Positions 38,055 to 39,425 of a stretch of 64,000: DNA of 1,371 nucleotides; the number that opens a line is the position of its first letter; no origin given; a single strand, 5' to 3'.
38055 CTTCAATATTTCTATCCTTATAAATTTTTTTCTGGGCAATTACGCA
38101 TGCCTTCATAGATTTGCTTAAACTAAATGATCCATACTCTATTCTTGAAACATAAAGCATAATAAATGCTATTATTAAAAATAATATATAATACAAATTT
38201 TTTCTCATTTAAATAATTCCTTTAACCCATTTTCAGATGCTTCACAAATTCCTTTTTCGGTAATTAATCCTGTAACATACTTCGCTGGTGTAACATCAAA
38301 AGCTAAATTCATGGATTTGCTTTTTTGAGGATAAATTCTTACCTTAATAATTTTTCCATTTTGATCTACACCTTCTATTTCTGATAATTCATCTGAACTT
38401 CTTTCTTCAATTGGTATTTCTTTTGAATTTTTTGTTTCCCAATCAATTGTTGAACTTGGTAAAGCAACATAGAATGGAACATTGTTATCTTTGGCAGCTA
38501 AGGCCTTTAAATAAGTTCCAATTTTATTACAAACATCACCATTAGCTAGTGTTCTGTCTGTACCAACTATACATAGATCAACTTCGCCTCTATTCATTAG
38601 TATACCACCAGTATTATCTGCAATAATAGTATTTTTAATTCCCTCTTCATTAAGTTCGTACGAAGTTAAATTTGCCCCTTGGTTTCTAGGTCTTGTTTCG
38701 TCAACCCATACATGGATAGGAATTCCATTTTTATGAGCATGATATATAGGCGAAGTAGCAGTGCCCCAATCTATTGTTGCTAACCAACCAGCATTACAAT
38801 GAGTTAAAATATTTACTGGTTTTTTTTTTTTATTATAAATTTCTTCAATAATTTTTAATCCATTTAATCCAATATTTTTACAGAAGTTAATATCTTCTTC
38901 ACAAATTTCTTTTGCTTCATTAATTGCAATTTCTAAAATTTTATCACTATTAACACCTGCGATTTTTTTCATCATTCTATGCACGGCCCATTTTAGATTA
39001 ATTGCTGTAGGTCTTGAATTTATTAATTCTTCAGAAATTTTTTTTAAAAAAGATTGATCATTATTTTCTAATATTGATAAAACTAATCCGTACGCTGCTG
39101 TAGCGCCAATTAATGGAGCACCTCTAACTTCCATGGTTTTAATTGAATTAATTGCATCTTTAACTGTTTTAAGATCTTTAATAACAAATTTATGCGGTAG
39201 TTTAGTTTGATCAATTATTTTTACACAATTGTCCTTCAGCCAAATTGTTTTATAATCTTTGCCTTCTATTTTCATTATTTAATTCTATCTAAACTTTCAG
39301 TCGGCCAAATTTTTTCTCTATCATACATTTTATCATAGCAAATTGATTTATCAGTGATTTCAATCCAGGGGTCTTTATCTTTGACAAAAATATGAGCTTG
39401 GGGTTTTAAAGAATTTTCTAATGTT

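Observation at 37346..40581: MTA-recycling operon with two unassigned inserted genes and an ambiguous third step (MtnB dehydratase or DHAP-shunt aldolase)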

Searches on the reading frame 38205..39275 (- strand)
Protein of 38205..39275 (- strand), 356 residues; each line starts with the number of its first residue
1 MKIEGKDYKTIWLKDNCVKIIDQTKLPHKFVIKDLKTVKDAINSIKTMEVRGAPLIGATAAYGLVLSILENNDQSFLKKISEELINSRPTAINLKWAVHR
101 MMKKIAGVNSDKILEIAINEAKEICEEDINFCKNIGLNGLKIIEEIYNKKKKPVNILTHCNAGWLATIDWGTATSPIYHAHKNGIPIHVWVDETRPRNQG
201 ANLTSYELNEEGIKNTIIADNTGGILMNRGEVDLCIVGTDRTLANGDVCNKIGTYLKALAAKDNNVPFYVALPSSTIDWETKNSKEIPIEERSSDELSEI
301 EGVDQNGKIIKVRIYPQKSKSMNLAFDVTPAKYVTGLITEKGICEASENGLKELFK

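Call 3: search_protein_families(library=pfam, proteins=[window:38205-39275:-], max_evalue=0.01)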
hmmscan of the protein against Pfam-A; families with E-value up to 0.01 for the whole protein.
window:38205-39275:- (356 aa): 1 family
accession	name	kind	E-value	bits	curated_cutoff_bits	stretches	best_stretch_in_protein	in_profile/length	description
PF01008.23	IF-2B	-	6e-70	236.1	22.4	1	49-344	1-278/280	Initiation factor 2 subunit family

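Call 4: search_protein_families(library=ncbifam, proteins=[window:38205-39275:-], max_evalue=0.01)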
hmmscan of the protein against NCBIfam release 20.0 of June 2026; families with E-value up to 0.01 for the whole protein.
window:38205-39275:- (356 aa): 8 families
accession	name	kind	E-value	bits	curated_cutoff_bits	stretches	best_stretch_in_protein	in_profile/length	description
NF004326.0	PRK05720.1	subfamily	6.1e-138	459.5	271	1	3-355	6-352/358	s-methyl-5-thioribose-1-phosphate isomerase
TIGR00512.1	salvage_mtnA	equivalog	5.9e-127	423.2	279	1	9-345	1-334/335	S-methyl-5-thioribose-1-phosphate isomerase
TIGR00524.1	eIF-2B_rel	subfamily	2.8e-96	322.2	185.85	1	36-344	2-301/303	S-methyl-5-thioribose-1-phosphate isomerase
NF004700.0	PRK06036.1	equivalog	1.7e-92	310.1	528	1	10-345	3-329/339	S-methyl-5-thioribose-1-phosphate isomerase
NF004436.0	PRK05772.1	equivalog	1.8e-80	270.9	521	1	9-345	17-350/363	S-methyl-5-thioribose-1-phosphate isomerase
TIGR00511.1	ribulose_e2b2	equivalog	2.9e-48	164.7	314.1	1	38-344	2-286/301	ribose 1,5-bisphosphate isomerase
NF006210.0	PRK08335.1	equivalog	1.8e-23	83.2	339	1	38-344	6-269/275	translation initiation factor IF-2B subunit alpha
NF004994.0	PRK06372.1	equivalog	5.2e-13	49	249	1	188-348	111-250/253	translation initiation factor IF-2B subunit delta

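Call 15: find_related_loci(query=window:38205-39275:-, collection=genome_contigs, flank=5000)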
Query window:38205-39275:- (356 aa) in genome_contigs; peptide patterns used: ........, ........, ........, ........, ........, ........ (x = any residue, [..] = any of these).
161 stretches matched a pattern; 38 encode a relative of the query (tblastn E <= 1e-3); 38 distinct loci.
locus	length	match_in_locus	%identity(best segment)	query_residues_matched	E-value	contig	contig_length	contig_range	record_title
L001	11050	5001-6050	88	1-350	0e+0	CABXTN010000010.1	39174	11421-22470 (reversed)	MAG: uncultured Pelagibacteraceae bacterium isolate AG-325-C21 genome assembly, contig: AG-325-C21_NODE_10, whole genome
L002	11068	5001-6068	85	1-356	0e+0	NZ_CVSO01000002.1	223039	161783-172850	Candidatus Pelagibacter communis strain SCGC AAA795-M22, whole genome shotgun sequence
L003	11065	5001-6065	85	1-355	0e+0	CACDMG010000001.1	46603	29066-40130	uncultured Pelagibacteraceae bacterium isolate AG-365-N23 genome assembly, contig: AG-365-N23_NODE_1, whole genome shotg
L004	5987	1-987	93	28-356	0e+0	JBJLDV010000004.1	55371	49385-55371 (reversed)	MAG: Candidatus Pelagibacter sp. isolate LRMED-231 Pelagibacter-LRMED-231-C1672, whole genome shotgun sequence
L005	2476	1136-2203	84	1-356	0e+0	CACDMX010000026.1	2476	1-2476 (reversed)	uncultured Pelagibacteraceae bacterium isolate AG-365-O14 genome assembly, contig: AG-365-O14_NODE_26, whole genome shot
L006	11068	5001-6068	83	1-356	0e+0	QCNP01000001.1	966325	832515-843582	Pelagibacteraceae bacterium AG-426-E17 Ga0172165_11, whole genome shotgun sequence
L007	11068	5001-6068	83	1-356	0e+0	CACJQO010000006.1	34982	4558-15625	uncultured Pelagibacteraceae bacterium isolate AG-447-N15 genome assembly, contig: AG-447-N15_NODE_6, whole genome shotg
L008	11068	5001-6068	82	1-356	0e+0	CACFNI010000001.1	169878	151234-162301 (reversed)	uncultured Pelagibacteraceae bacterium isolate AG-414-D15 genome assembly, contig: AG-414-D15_NODE_1, whole genome shotg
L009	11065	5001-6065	82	1-355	0e+0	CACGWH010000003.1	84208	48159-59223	uncultured Pelagibacteraceae bacterium isolate AG-422-O14 genome assembly, contig: AG-422-O14_NODE_3, whole genome shotg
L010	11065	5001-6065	83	1-355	0e+0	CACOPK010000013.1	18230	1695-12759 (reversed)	MAG: uncultured Pelagibacteraceae bacterium isolate AH-324-G08 genome assembly, contig: AH-324-G08_NODE_13, whole genome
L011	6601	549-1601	83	1-351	0e+0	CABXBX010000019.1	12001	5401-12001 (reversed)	MAG: uncultured Pelagibacteraceae bacterium isolate AG-313-I18 genome assembly, contig: AG-313-I18_NODE_19, whole genome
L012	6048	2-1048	84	3-351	0e+0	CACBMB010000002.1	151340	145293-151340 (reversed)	uncultured Pelagibacteraceae bacterium isolate AG-359-D09 genome assembly, contig: AG-359-D09_NODE_2, whole genome shotg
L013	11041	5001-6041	83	1-347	0e+0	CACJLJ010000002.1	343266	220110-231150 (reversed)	uncultured Pelagibacteraceae bacterium isolate AG-447-K09 genome assembly, contig: AG-447-K09_NODE_2, whole genome shotg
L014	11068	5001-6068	81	1-356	0e+0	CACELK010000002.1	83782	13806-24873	uncultured Pelagibacteraceae bacterium isolate AG-404-A03 genome assembly, contig: AG-404-A03_NODE_2, whole genome shotg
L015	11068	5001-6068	81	1-356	0e+0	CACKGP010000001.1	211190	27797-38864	uncultured Pelagibacteraceae bacterium isolate AG-916-O22 genome assembly, contig: AG-916-O22_NODE_1, whole genome shotg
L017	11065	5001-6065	82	1-355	0e+0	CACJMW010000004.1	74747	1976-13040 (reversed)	uncultured Pelagibacteraceae bacterium isolate AG-447-L04 genome assembly, contig: AG-447-L04_NODE_4, whole genome shotg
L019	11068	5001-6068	79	1-356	0e+0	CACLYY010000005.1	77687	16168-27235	uncultured Pelagibacteraceae bacterium isolate AG-918-B06 genome assembly, contig: AG-918-B06_NODE_5, whole genome shotg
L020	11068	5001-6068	79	1-356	0e+0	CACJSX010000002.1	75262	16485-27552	uncultured Pelagibacteraceae bacterium isolate AG-447-P18 genome assembly, contig: AG-447-P18_NODE_2, whole genome shotg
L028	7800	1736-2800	78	1-355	0e+0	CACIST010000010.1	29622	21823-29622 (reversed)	uncultured Pelagibacteraceae bacterium isolate AG-439-G13 genome assembly, contig: AG-439-G13_NODE_10, whole genome shot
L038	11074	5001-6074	59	1-355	2e-140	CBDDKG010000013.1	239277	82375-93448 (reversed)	MAG: Roseivirga sp. isolate bef15c07-a496-49c9-afad-cfb95689b28c genome assembly, contig: contig_13, whole genome shotgu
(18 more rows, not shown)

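Call 18: search_protein_families(library=pfam, proteins=[L007:3984-4994:+, L017:4200-4991:+, L019:3131-4060:+, L019:4061-4999:+, L028:1514-1735:+, L010:4600-4998:+, L002:6068-6391:+, L008:6068-6403:+, L008:6404-6580:+, L019:6074-7657:+], max_evalue=0.01)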
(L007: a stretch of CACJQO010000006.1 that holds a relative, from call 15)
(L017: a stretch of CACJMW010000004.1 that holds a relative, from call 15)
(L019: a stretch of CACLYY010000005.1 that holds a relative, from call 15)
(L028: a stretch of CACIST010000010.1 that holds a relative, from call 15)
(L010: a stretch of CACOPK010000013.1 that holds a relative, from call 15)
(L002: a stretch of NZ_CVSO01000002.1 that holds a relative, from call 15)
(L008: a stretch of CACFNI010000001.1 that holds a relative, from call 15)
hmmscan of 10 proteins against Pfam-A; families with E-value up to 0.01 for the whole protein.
L007:3984-4994:+ (336 aa): 0 families

L017:4200-4991:+ (263 aa): 1 family
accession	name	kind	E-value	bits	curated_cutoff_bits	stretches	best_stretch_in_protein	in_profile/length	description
PF05721.19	PhyH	-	1.4e-22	81.5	22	1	13-218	1-213/213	Phytanoyl-CoA dioxygenase (PhyH)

L019:3131-4060:+ (309 aa): 1 family
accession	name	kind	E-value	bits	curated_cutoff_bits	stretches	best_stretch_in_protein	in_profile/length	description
PF12146.15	Hydrolase_4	-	0.0048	16.7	27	1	166-286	72-177/239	Serine aminopeptidase, S33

L019:4061-4999:+ (312 aa): 0 families

L028:1514-1735:+ (73 aa): 0 families

L010:4600-4998:+ (132 aa): 1 family
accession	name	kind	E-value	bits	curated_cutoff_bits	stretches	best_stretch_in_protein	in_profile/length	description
PF04828.22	GFA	-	5.4e-17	62.4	24.3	1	7-113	3-114/115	Glutathione-dependent formaldehyde-activating enzyme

L002:6068-6391:+ (107 aa): 0 families

L008:6068-6403:+ (111 aa): 0 families

L008:6404-6580:+ (58 aa): 0 families

L019:6074-7657:+ (527 aa): 5 families
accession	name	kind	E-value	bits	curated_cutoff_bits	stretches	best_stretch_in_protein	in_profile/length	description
PF00884.28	Sulfatase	-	7.3e-51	173.7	25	1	5-386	1-297/301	Sulfatase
PF16347.10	SGSH_C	-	3.7e-19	69.8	29.3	1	335-494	1-150/154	N-sulphoglucosamine sulphohydrolase, C-terminal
PF01663.27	Phosphodiest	-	2.4e-10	41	23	2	8-74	2-65/342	Type I phosphodiesterase / nucleotide pyrophosphatase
PF02995.22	DUF229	-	9.7e-05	21.7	25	1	271-334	282-345/496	Protein of unknown function (DUF229)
PF14707.11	Sulfatase_C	-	0.00037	21.5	30.9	1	459-492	55-89/127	C-terminal region of aryl-sulfatase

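Call 19: search_protein_families(library=pfam, proteins=[L019:7651-7995:+, L009:6287-7351:+, L009:7354-8721:+, L020:6064-7167:-, L020:7176-8537:-, L015:6068-6853:+, L015:6850-7323:+, L038:4327-5004:+, L038:6094-6681:+, L038:6761-7270:+], max_evalue=0.01)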
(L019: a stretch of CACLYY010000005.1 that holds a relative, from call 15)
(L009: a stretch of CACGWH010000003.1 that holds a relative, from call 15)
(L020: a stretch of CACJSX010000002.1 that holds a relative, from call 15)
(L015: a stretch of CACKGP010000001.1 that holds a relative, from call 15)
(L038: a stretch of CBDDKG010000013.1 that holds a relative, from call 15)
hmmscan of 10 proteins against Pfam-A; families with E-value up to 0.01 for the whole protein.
L019:7651-7995:+ (114 aa): 0 families

L009:6287-7351:+ (354 aa): 2 families
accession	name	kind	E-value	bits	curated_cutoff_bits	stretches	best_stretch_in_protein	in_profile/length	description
PF13469.12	Sulfotransfer_3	-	2.5e-18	67.6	27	1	49-212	1-143/216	Sulfotransferase family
PF00685.33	Sulfotransfer_1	-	5.3e-08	33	22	1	48-258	2-156/255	Sulfotransferase domain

L009:7354-8721:+ (455 aa): 1 family
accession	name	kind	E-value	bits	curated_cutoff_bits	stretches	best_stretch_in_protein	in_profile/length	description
PF14269.12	Arylsulfotran_2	-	1.4e-16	61.2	27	1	201-408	88-289/301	Arylsulfotransferase (ASST)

L020:6064-7167:- (367 aa): 1 family
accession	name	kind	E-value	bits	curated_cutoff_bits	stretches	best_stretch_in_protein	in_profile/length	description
PF06245.16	DUF1015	-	2.6e-48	165.1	25.8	1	4-282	1-324/325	Protein of unknown function (DUF1015)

L020:7176-8537:- (453 aa): 1 family
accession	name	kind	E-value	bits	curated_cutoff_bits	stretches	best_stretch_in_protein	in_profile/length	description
PF00291.31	PALP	-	1.8e-37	129.7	35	1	77-415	4-295/295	Pyridoxal-phosphate dependent enzyme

L015:6068-6853:+ (261 aa): 2 families
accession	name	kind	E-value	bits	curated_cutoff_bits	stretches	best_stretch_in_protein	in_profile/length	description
PF00378.25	ECH_1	-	2.4e-60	204.4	27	1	13-261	3-251/251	Enoyl-CoA hydratase/isomerase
PF16113.10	ECH_2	-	1.2e-29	104.3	27.2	1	17-202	2-190/335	Enoyl-CoA hydratase/isomerase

L015:6850-7323:+ (157 aa): 2 families
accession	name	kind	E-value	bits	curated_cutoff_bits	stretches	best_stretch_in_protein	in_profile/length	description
PF13380.12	CoA_binding_2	-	8.2e-28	97.6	22.8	1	17-140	3-115/116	CoA binding domain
PF02629.25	CoA_binding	-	0.00031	21.9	22.3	1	52-110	33-93/97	CoA binding domain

L038:4327-5004:+ (225 aa): 3 families
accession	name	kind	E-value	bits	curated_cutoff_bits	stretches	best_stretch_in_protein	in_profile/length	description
PF00702.32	Hydrolase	-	9.3e-16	59.2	26.4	1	23-205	1-191/191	haloacid dehalogenase-like hydrolase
PF13419.12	HAD_2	-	5e-09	37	23.8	1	113-206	86-173/178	Haloacid dehalogenase-like hydrolase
PF13242.12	Hydrolase_like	-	9e-05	22.8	22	1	167-208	3-45/75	HAD-hyrolase-like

L038:6094-6681:+ (195 aa): 1 family
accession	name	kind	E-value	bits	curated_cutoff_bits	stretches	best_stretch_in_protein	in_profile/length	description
PF00596.27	Aldolase_II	-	4.9e-13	49.8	22.2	1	46-188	16-170/183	Class II Aldolase and Adducin N-terminal domain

L038:6761-7270:+ (169 aa): 0 families

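Call 49: search_protein_families(library=ncbifam, proteins=[L038:6094-6681:+, L038:4327-5004:+, L038:6761-7270:+, L007:3984-4994:+, L019:3131-4060:+, L019:4061-4999:+, L008:6068-6403:+, L017:4200-4991:+, L020:7176-8537:-], max_evalue=0.001)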
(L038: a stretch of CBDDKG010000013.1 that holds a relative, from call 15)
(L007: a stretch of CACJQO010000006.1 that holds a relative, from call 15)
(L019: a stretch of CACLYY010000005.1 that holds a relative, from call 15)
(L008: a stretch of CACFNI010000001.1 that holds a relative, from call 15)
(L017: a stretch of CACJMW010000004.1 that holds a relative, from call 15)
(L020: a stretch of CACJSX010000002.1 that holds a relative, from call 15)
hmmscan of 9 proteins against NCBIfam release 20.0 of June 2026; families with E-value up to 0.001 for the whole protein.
L038:6094-6681:+ (195 aa): 10 families
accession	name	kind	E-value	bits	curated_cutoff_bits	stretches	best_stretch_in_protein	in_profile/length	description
NF006413.0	PRK08660.1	equivalog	4.5e-08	33.2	203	1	49-124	23-89/184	aldolase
NF043034.1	OxoTetrPhDc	equivalog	1.9e-05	24.6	250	1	30-125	6-95/205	3-oxo-tetronate 4-phosphate decarboxylase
NF006672.0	PRK09220.1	equivalog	2.1e-05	24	226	0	91-125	68-102/209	methylthioribulose 1-phosphate dehydratase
TIGR03328.1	salvage_mtnB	equivalog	4.1e-05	23.1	137.05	1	50-127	19-91/194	methylthioribulose 1-phosphate dehydratase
NF006208.0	PRK08333.1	equivalog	7.9e-05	22.4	267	0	50-125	27-94/189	aldolase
NF009625.0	PRK13145.1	equivalog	9.2e-05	22.1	369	1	47-147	27-127/235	L-ribulose-5-phosphate 4-epimerase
NF006047.0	PRK08193.1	subfamily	9.9e-05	22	257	1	49-147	26-124/231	L-ribulose-5-phosphate 4-epimerase AraD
NF009002.0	PRK12347.1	subfamily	0.00024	20.4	386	1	48-147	25-125/231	L-ribulose-5-phosphate 4-epimerase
NF053831.1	RU1PAldHalo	equivalog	0.00074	19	300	0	94-126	62-93/208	ribulose-1-phosphate aldolase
TIGR00760.1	araD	equivalog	0.00084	18.6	389.1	0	49-147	26-124/228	L-ribulose-5-phosphate 4-epimerase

L038:4327-5004:+ (225 aa): 16 families
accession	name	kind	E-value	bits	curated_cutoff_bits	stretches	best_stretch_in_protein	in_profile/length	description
NF006991.0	PRK09456.1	equivalog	3.6e-28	98.6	295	1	27-222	4-195/199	glucose-1-phosphatase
TIGR02247.1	HAD-1A3-hyp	subfamily_domain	1.7e-20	73.7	125.4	1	23-214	2-198/211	epoxide hydrolase N-terminal domain-like phosphatase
TIGR02254.1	YjjG_YfnB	equivalog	1.5e-14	54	159.9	1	25-216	3-201/223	YjjG family noncanonical pyrimidine nucleotidase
TIGR01509.1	HAD-SF-IA-v3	subfamily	2e-14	54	29.4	1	150-207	95-150/154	HAD-IA family hydrolase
TIGR02252.1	DREG-2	subfamily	4.2e-10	39.7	155.2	1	148-208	140-201/203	HAD hydrolase, REG-2-like, family IA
TIGR01993.1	Pyr-5-nucltdase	equivalog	5.3e-10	39.4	142.9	1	116-207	94-179/183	pyrimidine 5'-nucleotidase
TIGR02253.1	CTE7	subfamily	4.4e-09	36.4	169.75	1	82-218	68-201/221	TIGR02253 family HAD-type hydrolase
NF052576.1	PymNtasePynAStpc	equivalog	8.1e-09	35.4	350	1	111-206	104-195/229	pyrimidine 5'-nucleotidase PynA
TIGR01428.1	HAD_type_II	equivalog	7e-08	32.7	125.4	1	110-208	95-187/197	haloacid dehalogenase type II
TIGR01549.1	HAD-SF-IA-v1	subfamily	1.8e-06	28.5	23.3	1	149-205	95-149/149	HAD-IA family hydrolase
NF009695.0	PRK13222.1-2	equivalog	2.1e-06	27.4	225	1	120-205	109-187/226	phosphoglycolate phosphatase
NF006976.0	PRK09449.1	equivalog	4.4e-06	26.4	183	1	109-216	98-200/225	pyrimidine 5'-nucleotidase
NF011564.0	PRK14988.1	equivalog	9.4e-05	22.2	189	0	155-205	136-186/225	GMP/IMP nucleotidase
NF053830.1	RUBPPhHalo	equivalog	0.00053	19.7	330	1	153-211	144-203/234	ribulose-1,5-bisphosphate 5-phosphatase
TIGR01691.1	enolase-ppase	equivalog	0.00059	19.3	128.1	1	148-213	142-201/224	acireductone synthase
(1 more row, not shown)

L038:6761-7270:+ (169 aa): 0 families

L007:3984-4994:+ (336 aa): 0 families

L019:3131-4060:+ (309 aa): 0 families

L019:4061-4999:+ (312 aa): 0 families

L008:6068-6403:+ (111 aa): 0 families

L017:4200-4991:+ (263 aa): 2 families
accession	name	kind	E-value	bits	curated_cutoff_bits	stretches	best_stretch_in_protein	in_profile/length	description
TIGR04324.1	SpoChoClust_2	subfamily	2.4e-05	24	150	1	131-224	128-213/248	sporadic carbohydrate cluster 2OG-Fe(II) oxygenase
TIGR01762.1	chlorin-enz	subfamily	0.00062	19.2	226.3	0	181-230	203-253/288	chlorinating enzyme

L020:7176-8537:- (453 aa): 20 families
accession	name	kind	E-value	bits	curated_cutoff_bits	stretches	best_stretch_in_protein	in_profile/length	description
NF009057.0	PRK12391.1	equivalog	6.6e-219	726.9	366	1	4-441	3-439/441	TrpB-like pyridoxal phosphate-dependent enzyme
TIGR01415.1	trpB_rel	hypoth_equivalog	6.1e-188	624.8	518.85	1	14-430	1-418/419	TrpB-like pyridoxal phosphate-dependent enzyme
NF010376.0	PRK13803.1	equivalog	3.3e-44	151.7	819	1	79-430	259-597/600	bifunctional phosphoribosylanthranilate isomerase/tryptophan synthase subunit beta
TIGR00263.1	trpB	equivalog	1.4e-42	146.2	392.45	1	79-423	49-380/385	tryptophan synthase subunit beta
NF010375.0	PRK13802.1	equivalog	1.3e-34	119.4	1386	1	79-436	325-680/695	bifunctional indole-3-glycerol phosphate synthase/tryptophan synthase subunit beta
NF004996.0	PRK06381.1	equivalog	1.2e-12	47.5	266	1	80-188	15-118/319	threonine synthase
TIGR01139.1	cysK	equivalog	1.5e-09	37.6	350.95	1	90-305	14-208/298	cysteine synthase A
TIGR02079.1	THD1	equivalog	1.9e-09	36.8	440.55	1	74-170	10-104/410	threonine ammonia-lyase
TIGR01136.1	cysKM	subfamily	3.2e-09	36.6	344.15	1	94-305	18-208/299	cysteine synthase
NF006390.0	PRK08639.1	equivalog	6.3e-09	35.3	421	1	67-171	12-114/418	threonine ammonia-lyase IlvA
NF005292.0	PRK06815.1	equivalog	1.2e-08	34.4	371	1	71-191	12-127/320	threonine/serine dehydratase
NF006094.0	PRK08246.1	subfamily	7.6e-08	32.1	331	0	72-198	15-133/310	serine/threonine dehydratase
NF005147.0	PRK06608.1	equivalog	8.9e-08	31.3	380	1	74-197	18-137/339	serine/threonine dehydratase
NF008735.0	PRK11761.1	equivalog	1.6e-07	30.9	413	1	81-201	13-131/296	cysteine synthase CysM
NF045641.2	BHydaspDhtseBhcB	equivalog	1.8e-07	30.6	550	1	82-206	22-140/312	beta-hydroxyaspartate dehydratase BhcB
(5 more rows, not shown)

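Call 62: search_solved_structures(query=L007:3984-4994:+, max_evalue=1)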
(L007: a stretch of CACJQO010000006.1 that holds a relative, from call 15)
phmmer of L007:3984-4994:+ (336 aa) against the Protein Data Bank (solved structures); distinct sequences matched with E-value up to 1: 2.
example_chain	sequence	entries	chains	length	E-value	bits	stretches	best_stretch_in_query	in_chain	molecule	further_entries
6kac_W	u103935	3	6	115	0.18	13.9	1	96-155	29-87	Photosystem II reaction center W protein, chloroplastic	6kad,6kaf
5z3k_A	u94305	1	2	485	0.26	13.4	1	143-200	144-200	glucosidase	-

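Call 72: find_related_loci(query=L010:4600-4998:+, collection=metagenome_contigs, flank=3500)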
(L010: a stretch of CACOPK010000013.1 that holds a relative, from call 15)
Query L010:4600-4998:+ (132 aa) in metagenome_contigs; peptide patterns used: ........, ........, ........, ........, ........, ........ (x = any residue, [..] = any of these).
600 stretches matched a pattern (row limit reached: there are more); 201 encode a relative of the query (tblastn E <= 1e-3); the best 80 are kept; 80 distinct loci.
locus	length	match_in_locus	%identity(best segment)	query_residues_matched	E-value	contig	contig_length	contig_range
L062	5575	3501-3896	98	1-132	9e-83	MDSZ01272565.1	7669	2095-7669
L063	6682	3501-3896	91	1-132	4e-78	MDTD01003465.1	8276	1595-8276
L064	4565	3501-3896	89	1-132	6e-77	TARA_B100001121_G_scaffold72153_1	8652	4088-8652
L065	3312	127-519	90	1-131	2e-77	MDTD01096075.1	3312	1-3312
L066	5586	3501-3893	89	1-131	2e-76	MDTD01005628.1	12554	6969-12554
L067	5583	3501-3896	86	1-132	2e-74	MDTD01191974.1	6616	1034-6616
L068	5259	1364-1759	80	1-132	1e-71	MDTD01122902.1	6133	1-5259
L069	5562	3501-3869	88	10-132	6e-71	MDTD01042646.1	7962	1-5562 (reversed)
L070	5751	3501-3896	83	1-132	3e-70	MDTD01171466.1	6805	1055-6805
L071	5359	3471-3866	76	1-132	1e-67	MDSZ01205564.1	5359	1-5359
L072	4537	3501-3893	74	2-132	6e-63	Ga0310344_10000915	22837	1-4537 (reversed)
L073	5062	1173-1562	74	1-130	7e-63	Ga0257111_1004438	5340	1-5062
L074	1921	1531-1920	75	2-131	4e-64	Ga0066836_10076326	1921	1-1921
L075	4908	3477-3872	76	1-132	2e-61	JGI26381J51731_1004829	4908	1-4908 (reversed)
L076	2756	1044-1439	76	1-132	9e-62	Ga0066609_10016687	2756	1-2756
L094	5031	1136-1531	63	1-132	5e-57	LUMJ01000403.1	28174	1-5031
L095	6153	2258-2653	64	1-132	4e-57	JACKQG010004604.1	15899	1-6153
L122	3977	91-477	61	4-132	5e-55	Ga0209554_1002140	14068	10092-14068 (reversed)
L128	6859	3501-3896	62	1-132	4e-55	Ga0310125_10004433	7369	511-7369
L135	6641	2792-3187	60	1-132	2e-54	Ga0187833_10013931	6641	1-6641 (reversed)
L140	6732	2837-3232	61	1-132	3e-54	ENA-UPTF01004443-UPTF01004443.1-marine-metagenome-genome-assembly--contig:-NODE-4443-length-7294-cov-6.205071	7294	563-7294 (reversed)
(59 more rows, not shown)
